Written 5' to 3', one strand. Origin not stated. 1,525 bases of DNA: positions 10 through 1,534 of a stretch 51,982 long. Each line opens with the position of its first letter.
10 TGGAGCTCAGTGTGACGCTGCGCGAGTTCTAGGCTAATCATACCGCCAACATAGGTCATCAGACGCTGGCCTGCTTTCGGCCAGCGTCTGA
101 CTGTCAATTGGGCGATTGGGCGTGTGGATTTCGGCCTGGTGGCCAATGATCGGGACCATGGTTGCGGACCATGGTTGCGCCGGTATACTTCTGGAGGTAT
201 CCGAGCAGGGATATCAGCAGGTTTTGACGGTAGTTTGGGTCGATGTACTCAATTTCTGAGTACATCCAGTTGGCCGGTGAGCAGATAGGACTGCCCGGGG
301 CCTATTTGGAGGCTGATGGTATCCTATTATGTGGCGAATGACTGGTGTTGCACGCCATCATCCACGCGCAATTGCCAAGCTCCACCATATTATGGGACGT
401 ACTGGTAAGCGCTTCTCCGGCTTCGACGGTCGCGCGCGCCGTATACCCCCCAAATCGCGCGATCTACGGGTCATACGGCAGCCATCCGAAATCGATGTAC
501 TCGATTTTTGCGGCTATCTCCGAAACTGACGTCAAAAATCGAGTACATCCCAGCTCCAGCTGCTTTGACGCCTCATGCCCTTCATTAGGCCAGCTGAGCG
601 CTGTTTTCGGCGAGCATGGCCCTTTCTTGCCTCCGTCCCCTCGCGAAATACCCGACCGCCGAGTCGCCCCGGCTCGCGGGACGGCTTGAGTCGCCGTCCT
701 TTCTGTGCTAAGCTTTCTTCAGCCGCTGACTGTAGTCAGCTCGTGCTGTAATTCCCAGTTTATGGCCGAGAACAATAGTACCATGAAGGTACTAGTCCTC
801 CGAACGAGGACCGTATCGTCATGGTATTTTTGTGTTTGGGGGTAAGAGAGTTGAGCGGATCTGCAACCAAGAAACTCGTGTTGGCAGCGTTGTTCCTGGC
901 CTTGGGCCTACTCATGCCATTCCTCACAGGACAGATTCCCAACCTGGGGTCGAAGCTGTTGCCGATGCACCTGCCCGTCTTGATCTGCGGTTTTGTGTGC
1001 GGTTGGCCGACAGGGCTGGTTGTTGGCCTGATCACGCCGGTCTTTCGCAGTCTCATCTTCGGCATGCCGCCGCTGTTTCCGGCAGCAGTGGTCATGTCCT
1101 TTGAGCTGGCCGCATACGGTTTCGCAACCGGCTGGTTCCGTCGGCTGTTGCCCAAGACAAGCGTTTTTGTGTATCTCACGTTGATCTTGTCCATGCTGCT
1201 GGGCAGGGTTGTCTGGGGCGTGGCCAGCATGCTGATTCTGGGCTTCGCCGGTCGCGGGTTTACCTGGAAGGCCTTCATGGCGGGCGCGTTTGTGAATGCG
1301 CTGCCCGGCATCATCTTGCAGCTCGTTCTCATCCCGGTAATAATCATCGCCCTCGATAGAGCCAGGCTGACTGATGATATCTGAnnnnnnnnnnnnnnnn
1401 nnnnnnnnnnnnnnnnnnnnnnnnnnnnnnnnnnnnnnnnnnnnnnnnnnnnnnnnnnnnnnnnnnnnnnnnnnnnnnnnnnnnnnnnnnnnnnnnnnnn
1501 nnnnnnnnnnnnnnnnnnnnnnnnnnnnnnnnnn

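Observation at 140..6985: Diverged inverted copies of a hairpin-rich ~350-500 bp repeat bracket a 6-kb four-gene cassette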

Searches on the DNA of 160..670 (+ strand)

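Call 41: search_dna_similar(query=window:160-670:+, collection=plasmids, mode=distant, max_evalue=0.001)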
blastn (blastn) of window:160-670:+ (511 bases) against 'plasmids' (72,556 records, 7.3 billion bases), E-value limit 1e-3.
No match.

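Call 42: search_dna_similar(query=window:160-670:+, collection=phages, mode=distant, max_evalue=0.001)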
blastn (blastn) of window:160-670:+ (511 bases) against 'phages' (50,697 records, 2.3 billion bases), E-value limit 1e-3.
No match.

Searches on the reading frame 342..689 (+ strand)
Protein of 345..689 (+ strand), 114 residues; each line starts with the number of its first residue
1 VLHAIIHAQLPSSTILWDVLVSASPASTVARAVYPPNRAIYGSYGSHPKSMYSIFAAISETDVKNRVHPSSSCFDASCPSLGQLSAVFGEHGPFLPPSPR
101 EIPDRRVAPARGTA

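Call 12: search_protein_families(library=pfam, proteins=[window:345-689:+], max_evalue=0.01)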
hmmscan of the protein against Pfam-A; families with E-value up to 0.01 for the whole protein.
window:345-689:+ (114 aa): 0 families

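Call 73: find_homologous_proteins(query=A5, max_evalue=0.001)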
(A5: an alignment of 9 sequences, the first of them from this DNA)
Query A5 (9 sequences) (115 aa, profile of the alignment): 19 proteins with E <= 0.001 among 4099 candidates.
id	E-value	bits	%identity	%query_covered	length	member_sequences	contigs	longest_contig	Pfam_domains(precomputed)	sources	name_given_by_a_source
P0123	1.2e-39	153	56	77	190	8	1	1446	-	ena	-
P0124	2.0e-38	149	71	60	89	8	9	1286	-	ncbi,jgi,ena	jgi:hypothetical protein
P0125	9.7e-38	147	67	65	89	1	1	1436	-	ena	-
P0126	1.0e-33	134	63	67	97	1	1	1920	-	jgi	-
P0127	2.8e-32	129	59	65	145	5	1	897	-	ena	-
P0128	4.4e-32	128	67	60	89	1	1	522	-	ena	-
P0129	1.2e-31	127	70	60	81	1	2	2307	-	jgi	-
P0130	5.9e-31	125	63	65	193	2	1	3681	-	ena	-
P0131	2.8e-30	123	68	67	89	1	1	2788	-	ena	-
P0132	3.3e-30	122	66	57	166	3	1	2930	-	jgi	-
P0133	1.2e-28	117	58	70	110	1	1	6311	-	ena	-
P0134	1.9e-28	117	57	70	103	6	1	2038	-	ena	-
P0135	2.5e-24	104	70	46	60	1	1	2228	-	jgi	-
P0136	3.4e-24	103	65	45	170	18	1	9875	-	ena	-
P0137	2.7e-21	94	44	83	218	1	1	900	-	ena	-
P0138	7.5e-13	67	43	49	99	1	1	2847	-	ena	-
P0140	9.0e-7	47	48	27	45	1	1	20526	-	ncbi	-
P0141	4.0e-6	45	55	27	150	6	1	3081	-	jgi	-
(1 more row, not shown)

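Call 75: find_encoding_contigs(protein=P0140, flank=6000, max_places=3)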
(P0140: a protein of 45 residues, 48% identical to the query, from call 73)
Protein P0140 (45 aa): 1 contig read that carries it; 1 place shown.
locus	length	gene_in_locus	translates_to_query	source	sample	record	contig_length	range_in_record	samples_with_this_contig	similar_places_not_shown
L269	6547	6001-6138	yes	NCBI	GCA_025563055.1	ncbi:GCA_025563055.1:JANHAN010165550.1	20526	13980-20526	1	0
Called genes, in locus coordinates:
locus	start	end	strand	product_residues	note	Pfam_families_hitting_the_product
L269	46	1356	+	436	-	PF01547:SBP_bac_1, PF13416:SBP_bac_8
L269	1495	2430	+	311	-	PF00528:BPD_transp_1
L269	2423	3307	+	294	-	PF00528:BPD_transp_1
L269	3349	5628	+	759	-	PF01301:Glyco_hydro_35, PF02449:Glyco_hydro_42, PF08532:Glyco_hydro_42M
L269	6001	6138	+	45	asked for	-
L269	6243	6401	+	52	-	-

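Call 76: find_encoding_contigs(protein=P0141, flank=4000, max_places=3)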
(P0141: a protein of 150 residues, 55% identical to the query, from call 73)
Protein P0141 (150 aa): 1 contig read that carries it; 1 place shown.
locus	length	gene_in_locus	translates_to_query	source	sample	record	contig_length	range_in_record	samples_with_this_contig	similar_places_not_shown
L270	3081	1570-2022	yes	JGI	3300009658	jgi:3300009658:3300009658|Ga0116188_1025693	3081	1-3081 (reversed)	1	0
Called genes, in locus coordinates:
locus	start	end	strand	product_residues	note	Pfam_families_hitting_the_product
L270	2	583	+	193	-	?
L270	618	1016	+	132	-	PF02561:FliS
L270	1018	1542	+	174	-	PF05130:FlgN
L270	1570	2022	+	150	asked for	-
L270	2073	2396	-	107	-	-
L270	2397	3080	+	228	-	?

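Call 77: find_encoding_contigs(protein=P0138, flank=4000, max_places=3)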
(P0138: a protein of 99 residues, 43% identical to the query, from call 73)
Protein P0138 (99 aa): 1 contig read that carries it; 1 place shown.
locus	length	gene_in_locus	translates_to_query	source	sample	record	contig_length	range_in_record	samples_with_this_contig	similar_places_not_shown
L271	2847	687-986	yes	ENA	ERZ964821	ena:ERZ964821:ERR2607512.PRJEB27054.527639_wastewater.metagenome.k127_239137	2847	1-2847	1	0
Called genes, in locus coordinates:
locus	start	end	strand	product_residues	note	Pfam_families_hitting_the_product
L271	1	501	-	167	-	?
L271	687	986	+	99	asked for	-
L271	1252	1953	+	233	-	PF00702:Hydrolase, PF13419:HAD_2, PF13242:Hydrolase_like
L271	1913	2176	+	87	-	-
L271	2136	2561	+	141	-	PF12953:DUF3842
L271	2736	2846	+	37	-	?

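Call 78: find_encoding_contigs(protein=P0136, flank=6000, max_places=3)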
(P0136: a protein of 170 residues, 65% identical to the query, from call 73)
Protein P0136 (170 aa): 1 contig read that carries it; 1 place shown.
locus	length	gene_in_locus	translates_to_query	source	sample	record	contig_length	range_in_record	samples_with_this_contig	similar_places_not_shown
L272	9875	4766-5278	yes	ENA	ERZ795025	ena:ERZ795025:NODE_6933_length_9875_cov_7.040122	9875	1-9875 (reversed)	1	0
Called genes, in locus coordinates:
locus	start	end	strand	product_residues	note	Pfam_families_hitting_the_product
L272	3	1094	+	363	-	PF00496:SBP_bac_5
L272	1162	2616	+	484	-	PF00246:Peptidase_M14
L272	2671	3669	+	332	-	PF19300:BPD_transp_1_N, PF00528:BPD_transp_1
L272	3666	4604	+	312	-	PF12911:OppC_N, PF00528:BPD_transp_1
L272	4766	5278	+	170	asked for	-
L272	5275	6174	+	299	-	PF08902:DUF1848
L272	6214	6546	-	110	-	PF01094:ANF_receptor, PF13433:Peripla_BP_5 (weak), PF13458:Peripla_BP_6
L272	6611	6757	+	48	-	-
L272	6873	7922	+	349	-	PF00248:Aldo_ket_red, PF13187:Fer4_9 (weak)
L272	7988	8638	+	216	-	PF01613:Flavin_Reduct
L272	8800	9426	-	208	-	-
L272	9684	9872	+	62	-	PF03733:YccF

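Call 79: find_encoding_contigs(protein=P0132, flank=4000, max_places=3)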
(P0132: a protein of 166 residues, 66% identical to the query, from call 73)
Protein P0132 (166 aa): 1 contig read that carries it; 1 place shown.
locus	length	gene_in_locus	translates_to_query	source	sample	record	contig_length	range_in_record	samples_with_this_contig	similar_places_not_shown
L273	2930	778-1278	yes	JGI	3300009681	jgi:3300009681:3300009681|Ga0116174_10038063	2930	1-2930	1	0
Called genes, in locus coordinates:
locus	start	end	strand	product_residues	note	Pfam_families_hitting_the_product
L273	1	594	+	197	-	?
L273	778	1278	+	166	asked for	-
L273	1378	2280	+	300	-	PF01841:Transglut_core (weak)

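Call 99: search_protein_representatives(alignment_id=A8)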
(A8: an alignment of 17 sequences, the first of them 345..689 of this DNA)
Query: 17 sequences, 122 profile positions. Proteins with E-value up to 0.001 (for the whole library): 26; up to 1e-10: 21; up to 1e-30: 5. The best 26 are listed.
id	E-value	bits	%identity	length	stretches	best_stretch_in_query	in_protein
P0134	2.7e-42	159.6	-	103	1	3-103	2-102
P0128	1.2e-40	154.3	-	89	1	23-108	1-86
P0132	4.3e-35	136.4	-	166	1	37-122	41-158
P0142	1.3e-34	134.8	-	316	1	3-108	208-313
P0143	2.4e-34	133.9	-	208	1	3-122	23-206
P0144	2.5e-26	108.1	-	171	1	3-105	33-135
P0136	2.6e-26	108.0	-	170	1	30-91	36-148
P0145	8.9e-23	96.6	-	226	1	31-108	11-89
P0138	7.0e-22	93.7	-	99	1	3-68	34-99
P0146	3.6e-20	88.2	-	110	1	10-96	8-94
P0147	3.6e-17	78.5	-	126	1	54-112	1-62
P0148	5.8e-17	77.8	-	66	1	3-68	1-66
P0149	3.2e-16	75.4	-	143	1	6-67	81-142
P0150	1.8e-15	73.0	-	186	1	3-67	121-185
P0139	1.3e-14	70.2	-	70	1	54-105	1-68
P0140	6.3e-11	58.3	-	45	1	28-68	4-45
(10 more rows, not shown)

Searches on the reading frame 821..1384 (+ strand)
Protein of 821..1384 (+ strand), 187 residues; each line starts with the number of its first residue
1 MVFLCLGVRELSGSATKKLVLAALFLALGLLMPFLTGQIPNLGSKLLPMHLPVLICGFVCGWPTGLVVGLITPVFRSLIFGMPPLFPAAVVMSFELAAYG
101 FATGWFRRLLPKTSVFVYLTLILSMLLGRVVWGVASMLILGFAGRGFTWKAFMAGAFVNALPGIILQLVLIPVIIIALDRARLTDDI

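Call 12: search_protein_families(library=pfam, proteins=[window:821-1384:+], max_evalue=0.01)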
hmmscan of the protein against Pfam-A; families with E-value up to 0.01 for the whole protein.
window:821-1384:+ (187 aa): 2 families
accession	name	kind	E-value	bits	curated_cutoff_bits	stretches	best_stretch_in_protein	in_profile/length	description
PF12822.12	ECF_trnsprt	-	2.4e-16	60.6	30.7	1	17-175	1-169/169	ECF transporter, substrate-specific component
PF07155.17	ECF-ribofla_trS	-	0.00029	21.3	26.7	1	15-174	3-167/172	ECF-type riboflavin transporter, S component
